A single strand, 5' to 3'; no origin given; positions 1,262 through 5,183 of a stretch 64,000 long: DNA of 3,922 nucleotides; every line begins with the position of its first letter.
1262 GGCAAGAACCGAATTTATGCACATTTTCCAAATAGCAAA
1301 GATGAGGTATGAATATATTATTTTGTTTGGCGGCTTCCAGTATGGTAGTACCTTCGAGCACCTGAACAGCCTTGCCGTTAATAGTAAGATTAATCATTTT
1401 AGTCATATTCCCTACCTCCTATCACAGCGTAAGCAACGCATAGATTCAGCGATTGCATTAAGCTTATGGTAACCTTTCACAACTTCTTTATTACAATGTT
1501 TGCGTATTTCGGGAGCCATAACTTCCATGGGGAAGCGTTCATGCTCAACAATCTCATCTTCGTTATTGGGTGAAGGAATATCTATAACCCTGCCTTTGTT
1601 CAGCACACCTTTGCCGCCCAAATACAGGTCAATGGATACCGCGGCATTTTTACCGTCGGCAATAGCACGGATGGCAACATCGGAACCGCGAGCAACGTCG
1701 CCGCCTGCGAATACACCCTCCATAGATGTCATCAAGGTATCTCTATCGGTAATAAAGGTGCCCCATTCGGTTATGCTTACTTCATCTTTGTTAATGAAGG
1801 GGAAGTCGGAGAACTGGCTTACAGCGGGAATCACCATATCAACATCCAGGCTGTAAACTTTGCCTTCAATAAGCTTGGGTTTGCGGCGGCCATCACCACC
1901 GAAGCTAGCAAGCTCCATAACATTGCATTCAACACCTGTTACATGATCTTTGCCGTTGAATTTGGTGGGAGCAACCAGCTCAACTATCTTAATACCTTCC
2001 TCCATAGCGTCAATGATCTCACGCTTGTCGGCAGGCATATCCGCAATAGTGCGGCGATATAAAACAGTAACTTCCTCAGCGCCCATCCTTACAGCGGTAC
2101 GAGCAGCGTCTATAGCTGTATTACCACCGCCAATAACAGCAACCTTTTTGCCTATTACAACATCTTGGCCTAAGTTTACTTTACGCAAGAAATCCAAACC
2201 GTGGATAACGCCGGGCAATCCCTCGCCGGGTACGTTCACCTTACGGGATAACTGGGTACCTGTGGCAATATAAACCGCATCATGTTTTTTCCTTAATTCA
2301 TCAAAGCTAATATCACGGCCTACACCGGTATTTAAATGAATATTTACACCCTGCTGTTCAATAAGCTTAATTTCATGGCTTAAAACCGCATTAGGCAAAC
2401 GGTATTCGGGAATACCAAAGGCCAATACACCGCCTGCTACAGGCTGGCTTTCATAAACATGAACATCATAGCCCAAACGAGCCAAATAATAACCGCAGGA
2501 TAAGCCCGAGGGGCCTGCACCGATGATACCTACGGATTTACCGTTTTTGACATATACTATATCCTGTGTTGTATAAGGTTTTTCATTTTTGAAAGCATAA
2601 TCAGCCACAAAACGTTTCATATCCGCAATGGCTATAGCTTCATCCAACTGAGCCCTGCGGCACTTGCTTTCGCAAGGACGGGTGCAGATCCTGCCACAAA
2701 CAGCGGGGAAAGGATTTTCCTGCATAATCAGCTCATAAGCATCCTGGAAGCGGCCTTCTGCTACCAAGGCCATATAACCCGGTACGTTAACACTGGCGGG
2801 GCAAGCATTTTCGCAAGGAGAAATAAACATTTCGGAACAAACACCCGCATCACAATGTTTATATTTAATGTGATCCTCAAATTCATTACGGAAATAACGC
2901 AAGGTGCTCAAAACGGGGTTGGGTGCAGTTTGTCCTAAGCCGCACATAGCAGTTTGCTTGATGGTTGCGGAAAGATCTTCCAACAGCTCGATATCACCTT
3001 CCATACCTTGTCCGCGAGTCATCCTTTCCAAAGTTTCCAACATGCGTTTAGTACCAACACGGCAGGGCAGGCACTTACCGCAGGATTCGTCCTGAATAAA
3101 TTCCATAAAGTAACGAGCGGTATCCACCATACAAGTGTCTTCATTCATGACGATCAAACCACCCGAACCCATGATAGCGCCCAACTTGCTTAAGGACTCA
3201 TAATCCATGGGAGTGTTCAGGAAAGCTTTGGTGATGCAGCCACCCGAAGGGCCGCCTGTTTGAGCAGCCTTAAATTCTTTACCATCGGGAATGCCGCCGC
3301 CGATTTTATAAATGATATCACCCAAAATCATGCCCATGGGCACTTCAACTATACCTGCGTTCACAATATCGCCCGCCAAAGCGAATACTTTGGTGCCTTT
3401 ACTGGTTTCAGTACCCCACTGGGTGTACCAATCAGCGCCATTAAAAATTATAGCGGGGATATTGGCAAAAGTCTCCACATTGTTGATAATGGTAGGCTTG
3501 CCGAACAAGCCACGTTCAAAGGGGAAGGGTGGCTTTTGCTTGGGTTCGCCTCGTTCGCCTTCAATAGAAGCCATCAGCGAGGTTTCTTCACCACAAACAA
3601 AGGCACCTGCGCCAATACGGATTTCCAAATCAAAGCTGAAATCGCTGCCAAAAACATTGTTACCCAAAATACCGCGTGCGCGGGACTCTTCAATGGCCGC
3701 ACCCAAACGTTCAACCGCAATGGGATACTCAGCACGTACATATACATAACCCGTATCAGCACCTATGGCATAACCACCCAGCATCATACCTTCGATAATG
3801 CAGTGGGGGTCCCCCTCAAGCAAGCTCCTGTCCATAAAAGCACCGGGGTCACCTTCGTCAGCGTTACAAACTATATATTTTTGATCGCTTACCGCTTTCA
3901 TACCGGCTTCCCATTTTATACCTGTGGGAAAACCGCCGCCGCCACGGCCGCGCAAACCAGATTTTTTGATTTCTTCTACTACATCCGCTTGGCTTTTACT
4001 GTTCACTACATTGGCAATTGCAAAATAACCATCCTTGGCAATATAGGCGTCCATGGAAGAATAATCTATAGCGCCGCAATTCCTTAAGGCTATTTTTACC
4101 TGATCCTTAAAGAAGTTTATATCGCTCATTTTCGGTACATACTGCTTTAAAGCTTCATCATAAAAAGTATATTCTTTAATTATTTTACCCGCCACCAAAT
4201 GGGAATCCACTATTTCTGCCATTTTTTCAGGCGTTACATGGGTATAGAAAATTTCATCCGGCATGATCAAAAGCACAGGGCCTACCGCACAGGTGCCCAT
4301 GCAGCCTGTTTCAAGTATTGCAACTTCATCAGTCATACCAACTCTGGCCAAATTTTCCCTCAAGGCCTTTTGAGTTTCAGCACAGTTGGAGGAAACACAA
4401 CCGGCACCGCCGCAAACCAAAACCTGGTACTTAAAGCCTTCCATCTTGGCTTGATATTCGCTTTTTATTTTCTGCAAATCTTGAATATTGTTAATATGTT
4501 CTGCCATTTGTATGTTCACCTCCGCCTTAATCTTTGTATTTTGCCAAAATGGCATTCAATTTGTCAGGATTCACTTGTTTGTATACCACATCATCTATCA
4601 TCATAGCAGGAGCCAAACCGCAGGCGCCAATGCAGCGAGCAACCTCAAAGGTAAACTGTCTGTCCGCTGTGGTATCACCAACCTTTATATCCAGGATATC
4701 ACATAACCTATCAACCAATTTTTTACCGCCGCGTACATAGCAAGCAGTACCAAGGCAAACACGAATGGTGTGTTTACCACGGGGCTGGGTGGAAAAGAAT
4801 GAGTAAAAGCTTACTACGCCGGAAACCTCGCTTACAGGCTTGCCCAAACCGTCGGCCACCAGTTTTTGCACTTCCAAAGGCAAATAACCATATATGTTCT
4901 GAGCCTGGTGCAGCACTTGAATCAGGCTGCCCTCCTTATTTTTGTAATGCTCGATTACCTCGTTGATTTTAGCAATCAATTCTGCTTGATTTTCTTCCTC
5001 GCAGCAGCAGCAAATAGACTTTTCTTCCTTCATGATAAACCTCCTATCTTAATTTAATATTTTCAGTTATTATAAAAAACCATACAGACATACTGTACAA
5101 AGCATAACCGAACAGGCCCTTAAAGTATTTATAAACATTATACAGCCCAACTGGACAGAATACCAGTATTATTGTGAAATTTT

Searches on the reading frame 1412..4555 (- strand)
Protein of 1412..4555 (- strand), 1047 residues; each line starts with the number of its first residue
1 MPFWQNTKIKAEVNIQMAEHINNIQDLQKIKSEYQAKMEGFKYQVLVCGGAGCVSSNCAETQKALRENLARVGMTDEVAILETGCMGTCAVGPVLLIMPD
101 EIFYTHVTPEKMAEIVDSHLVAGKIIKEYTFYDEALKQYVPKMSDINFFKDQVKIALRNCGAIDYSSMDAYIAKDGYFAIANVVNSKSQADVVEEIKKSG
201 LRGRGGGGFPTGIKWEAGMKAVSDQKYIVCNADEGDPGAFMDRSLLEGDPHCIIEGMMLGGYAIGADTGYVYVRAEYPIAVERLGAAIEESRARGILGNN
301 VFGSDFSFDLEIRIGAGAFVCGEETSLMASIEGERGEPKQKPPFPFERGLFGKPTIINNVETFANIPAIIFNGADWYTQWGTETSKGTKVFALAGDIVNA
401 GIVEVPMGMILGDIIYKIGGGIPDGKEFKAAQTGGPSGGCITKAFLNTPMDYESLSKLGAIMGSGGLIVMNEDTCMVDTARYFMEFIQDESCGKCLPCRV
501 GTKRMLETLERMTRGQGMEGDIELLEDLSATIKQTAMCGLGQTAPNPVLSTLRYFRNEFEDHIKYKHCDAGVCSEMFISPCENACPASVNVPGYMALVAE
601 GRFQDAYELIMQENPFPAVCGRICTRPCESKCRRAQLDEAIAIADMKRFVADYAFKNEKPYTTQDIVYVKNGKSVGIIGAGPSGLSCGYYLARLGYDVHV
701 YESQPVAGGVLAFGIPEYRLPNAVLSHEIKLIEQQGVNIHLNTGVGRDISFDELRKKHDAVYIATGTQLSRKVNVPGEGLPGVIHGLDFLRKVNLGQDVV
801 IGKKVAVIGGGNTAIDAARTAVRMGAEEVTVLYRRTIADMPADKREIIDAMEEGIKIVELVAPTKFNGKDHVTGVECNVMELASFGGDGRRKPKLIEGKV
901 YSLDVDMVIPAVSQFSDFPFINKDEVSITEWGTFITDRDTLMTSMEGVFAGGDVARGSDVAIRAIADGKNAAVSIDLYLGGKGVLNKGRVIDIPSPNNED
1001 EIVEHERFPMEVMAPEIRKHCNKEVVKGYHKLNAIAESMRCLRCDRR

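Call 41: search_protein_families(library=pfam, proteins=[window:1412-4555:-], max_evalue=0.0001)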
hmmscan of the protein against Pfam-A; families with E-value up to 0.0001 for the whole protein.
window:1412-4555:- (1047 aa): 11 families
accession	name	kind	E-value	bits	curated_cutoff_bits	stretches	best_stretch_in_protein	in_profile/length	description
PF01512.22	Complex1_51K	-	2.4e-45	154.5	31.2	1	196-367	1-149/150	Nuo51 FMN-binding domain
PF10589.14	NADH_4Fe-4S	-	5.3e-35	119.6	23.5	1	478-562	1-85/85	NADH-ubiquinone oxidoreductase-F iron-sulfur binding region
PF07992.20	Pyr_redox_2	-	1.1e-28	101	26.1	1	674-968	2-291/291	Pyridine nucleotide-disulphide oxidoreductase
PF14691.11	Fer4_20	-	4.7e-23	81.6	25.8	1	569-658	20-112/113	Dihydroprymidine dehydrogenase domain II, 4Fe-4S cluster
PF13738.12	Pyr_redox_3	-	7.8e-13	48.8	30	1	759-952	126-305/305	Pyridine nucleotide-disulphide oxidoreductase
PF00070.33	Pyr_redox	-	1.7e-09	38.5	22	0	804-876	1-78/82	Pyridine nucleotide-disulphide oxidoreductase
PF13450.12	NAD_binding_8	-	4.2e-09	37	21.9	1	677-711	1-35/68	NAD(P)-binding Rossmann-like domain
PF01257.25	2Fe-2S_thioredx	-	4.8e-08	33.4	24.8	1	34-117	58-142/145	Thioredoxin-like [2Fe-2S] ferredoxin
PF01266.30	DAO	-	9.4e-07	29.1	27.9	1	675-709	2-37/353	FAD dependent oxidoreductase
PF10531.15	SLBB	-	5.1e-06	26.7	27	1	391-439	2-53/55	SLBB domain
PF01262.27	AlaDh_PNT_C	-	5.8e-05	23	23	0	798-835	17-60/214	Alanine dehydrogenase/PNT, C-terminal domain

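Call 43: search_protein_families(library=ncbifam, proteins=[window:1412-4555:-], max_evalue=0.00001)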
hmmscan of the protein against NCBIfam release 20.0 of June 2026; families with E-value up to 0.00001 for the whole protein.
window:1412-4555:- (1047 aa): 35 families (the best 25 are shown)
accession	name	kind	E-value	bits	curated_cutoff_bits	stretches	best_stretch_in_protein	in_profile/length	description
NF009410.0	PRK12771.1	subfamily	3.6e-145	484.7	516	1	531-1044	3-511/566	NAD(P)-binding protein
TIGR01959.1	nuoF_fam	equivalog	4e-143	476.7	558.65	1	166-563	12-410/410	NADH-quinone oxidoreductase subunit NuoF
NF009454.0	PRK12814.1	equivalog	2.2e-136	455.9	916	1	561-1045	90-573/657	putative NADPH-dependent glutamate synthase small subunit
NF010120.0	PRK13596.1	equivalog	2.5e-113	378.9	389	1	167-567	19-421/433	NADH-quinone oxidoreductase subunit NuoF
NF009414.0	PRK12778.1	equivalog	1.7e-112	377.1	1103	1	572-979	330-749/752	bifunctional dihydroorotate dehydrogenase B NAD binding subunit/NADPH-dependent glutamate synthase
NF008436.0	PRK11278.1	equivalog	1.4e-111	373.6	749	1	168-568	27-431/448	NADH-quinone oxidoreductase subunit NuoF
NF010590.0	PRK13984.1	equivalog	9.3e-108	360.9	946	1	572-981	191-608/611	putative oxidoreductase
TIGR01316.1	gltA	equivalog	3.9e-103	345.7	471.75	1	578-979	35-449/449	NADPH-dependent glutamate synthase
TIGR03315.1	Se_ygfK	equivalog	2e-100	336.7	835.3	1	574-1045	440-887/1012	putative selenate reductase subunit YgfK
TIGR01318.1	gltD_gamma_fam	subfamily_domain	1.3e-92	310.8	482.95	1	569-979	38-465/467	glutamate synthase, small subunit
NF009408.0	PRK12769.1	equivalog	5.9e-84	282.4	1003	1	579-982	234-654/659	formate-dependent uric acid utilization protein AegA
NF009415.0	PRK12779.1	equivalog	3.8e-81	273.3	1519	1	563-975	193-622/944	putative bifunctional glutamate synthase subunit beta/2-polyprenylphenol hydroxylase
NF009451.0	PRK12809.1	equivalog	2.4e-76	257.4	1154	1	579-974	217-629/639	formate-dependent uric acid utilization protein YgfT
NF009409.0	PRK12770.1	subfamily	8.4e-75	252.1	343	1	670-982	16-353/360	putative glutamate synthase subunit beta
NF009413.0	PRK12775.1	equivalog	2.7e-71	240.7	1895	1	570-981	330-756/1006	putative trifunctional 2-polyprenylphenol hydroxylase/glutamate synthase subunit beta/ferritin domain-containing protein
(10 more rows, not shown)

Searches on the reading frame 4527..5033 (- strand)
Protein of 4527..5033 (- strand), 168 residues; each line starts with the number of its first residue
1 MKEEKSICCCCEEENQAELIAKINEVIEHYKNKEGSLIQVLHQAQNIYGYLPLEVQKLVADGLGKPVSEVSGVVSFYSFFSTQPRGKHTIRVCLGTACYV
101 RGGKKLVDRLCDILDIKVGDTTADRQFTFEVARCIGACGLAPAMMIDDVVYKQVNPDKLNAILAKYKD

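Call 41: search_protein_families(library=pfam, proteins=[window:4527-5033:-], max_evalue=0.0001)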
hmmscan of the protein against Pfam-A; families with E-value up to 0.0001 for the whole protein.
window:4527-5033:- (168 aa): 1 family
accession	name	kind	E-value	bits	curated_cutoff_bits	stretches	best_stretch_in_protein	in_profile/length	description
PF01257.25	2Fe-2S_thioredx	-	1e-51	175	24.8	1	23-167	1-145/145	Thioredoxin-like [2Fe-2S] ferredoxin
